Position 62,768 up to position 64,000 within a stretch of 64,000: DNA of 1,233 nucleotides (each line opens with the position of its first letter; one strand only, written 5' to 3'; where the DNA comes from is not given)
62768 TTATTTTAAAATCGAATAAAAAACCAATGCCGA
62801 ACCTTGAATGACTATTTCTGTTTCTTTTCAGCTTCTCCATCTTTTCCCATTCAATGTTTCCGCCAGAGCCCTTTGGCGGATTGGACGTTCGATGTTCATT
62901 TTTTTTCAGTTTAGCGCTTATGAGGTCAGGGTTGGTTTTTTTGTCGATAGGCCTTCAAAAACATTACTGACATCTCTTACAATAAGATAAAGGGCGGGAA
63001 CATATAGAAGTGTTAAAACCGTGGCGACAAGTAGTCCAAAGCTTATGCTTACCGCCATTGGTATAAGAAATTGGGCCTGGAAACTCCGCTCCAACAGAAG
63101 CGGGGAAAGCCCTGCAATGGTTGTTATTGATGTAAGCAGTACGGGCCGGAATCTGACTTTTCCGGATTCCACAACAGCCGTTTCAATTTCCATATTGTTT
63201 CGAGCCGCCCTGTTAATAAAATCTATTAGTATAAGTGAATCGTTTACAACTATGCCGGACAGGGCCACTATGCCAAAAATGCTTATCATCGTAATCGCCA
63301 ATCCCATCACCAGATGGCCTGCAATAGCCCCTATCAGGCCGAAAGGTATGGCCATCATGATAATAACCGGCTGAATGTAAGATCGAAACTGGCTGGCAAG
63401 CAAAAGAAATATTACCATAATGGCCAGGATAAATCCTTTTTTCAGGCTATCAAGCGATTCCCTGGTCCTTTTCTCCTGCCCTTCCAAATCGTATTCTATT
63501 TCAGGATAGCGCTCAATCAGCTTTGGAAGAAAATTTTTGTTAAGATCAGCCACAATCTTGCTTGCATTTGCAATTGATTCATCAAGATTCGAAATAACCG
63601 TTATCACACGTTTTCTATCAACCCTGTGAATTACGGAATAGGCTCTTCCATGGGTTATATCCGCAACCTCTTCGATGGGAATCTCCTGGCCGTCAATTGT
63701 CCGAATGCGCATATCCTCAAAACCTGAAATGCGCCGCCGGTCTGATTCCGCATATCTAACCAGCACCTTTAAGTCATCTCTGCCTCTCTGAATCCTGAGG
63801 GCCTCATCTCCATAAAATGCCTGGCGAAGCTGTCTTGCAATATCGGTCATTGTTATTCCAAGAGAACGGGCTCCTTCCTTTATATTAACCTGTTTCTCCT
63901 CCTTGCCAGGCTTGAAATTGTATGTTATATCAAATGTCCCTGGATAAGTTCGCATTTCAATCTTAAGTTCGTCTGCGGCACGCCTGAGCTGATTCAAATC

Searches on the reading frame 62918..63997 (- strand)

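Call 26: search_protein_families(library=pfam, proteins=[window:62918-63997:-])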
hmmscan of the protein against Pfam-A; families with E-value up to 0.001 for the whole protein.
window:62918-63997:- (359 aa): 1 family
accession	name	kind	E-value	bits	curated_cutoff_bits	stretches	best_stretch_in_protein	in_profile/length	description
PF00873.25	ACR_tran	-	1e-66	225.9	28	1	2-341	683-1021/1021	AcrB/AcrD/AcrF family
